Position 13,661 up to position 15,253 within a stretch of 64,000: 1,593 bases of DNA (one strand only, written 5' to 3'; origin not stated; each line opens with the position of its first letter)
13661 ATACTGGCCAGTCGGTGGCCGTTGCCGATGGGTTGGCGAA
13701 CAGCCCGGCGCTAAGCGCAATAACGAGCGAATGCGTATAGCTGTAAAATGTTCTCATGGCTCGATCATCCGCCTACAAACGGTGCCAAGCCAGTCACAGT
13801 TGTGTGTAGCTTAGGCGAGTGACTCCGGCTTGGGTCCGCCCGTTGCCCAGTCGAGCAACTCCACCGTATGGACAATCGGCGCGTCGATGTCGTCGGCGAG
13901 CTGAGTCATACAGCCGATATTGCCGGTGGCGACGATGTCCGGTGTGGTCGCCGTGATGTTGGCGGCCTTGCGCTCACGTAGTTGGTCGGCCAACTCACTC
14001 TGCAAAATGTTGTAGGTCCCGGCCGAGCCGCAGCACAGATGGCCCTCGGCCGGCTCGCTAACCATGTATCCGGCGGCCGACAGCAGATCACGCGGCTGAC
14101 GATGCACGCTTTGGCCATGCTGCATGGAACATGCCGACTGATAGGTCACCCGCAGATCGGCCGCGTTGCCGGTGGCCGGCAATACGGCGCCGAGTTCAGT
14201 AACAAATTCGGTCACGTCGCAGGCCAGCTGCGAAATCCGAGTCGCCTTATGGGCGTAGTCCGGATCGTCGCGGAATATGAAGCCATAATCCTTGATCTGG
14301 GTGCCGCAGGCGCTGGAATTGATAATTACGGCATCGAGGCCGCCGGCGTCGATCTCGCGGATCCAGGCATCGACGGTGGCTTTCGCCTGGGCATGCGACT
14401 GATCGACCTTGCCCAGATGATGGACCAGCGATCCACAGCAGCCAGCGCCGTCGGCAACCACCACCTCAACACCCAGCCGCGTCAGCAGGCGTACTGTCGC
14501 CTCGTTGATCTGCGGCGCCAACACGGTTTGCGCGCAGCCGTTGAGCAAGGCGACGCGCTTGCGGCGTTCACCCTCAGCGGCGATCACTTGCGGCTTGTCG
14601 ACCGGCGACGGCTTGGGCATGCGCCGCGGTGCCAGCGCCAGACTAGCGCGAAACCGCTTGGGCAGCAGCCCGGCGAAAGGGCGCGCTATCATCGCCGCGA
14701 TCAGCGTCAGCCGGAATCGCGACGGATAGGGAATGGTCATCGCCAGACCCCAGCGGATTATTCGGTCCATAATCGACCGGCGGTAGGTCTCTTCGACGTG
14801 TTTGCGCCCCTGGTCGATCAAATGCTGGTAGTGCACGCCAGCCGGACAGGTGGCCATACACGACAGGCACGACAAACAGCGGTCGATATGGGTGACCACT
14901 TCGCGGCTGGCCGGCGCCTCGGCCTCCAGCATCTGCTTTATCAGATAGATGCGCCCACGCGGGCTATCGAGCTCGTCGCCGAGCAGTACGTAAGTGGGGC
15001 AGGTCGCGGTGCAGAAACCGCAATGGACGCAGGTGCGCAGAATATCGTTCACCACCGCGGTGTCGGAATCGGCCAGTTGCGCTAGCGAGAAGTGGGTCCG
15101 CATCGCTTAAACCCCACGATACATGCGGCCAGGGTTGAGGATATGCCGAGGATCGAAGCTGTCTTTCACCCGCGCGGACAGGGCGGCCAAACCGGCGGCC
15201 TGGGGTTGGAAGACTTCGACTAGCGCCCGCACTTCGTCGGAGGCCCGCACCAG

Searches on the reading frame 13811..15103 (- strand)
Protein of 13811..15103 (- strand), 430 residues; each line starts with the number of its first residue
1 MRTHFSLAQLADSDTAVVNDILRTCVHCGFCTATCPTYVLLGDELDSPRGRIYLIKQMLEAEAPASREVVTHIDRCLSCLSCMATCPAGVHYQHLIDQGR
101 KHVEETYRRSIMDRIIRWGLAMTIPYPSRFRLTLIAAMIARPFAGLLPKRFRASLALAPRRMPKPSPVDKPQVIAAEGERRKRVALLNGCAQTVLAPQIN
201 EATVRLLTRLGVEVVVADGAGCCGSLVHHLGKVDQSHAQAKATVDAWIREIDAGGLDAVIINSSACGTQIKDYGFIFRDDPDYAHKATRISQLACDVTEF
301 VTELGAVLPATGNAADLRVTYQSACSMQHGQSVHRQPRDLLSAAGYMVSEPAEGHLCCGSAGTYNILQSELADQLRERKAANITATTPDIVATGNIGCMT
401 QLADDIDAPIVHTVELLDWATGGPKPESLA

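Call 31: search_protein_families(library=pfam, proteins=[window:13811-15103:-], max_evalue=0.00001)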
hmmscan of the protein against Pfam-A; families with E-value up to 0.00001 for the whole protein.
window:13811-15103:- (430 aa): 7 families
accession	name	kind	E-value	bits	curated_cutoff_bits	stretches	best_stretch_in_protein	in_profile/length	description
PF02754.22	CCG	-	6.1e-25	87.6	20.6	2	319-402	1-84/85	Cysteine-rich domain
PF12838.12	Fer4_7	-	1.2e-10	42.1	27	1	24-90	1-52/52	4Fe-4S dicluster domain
PF13183.11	Fer4_8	-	1.6e-10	41.8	27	1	22-90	2-68/68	4Fe-4S dicluster domain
PF13534.11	Fer4_17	-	2.2e-09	38.2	22.2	1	25-90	2-60/61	4Fe-4S dicluster domain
PF13237.11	Fer4_10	-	4.2e-09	36.7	25.5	1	22-87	6-53/53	4Fe-4S dicluster domain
PF13484.11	Fer4_16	-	2.5e-07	31.8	30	1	25-88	2-65/66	4Fe-4S double cluster binding domain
PF12837.12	Fer4_6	-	5.2e-06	26.6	25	0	25-40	9-24/24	4Fe-4S binding domain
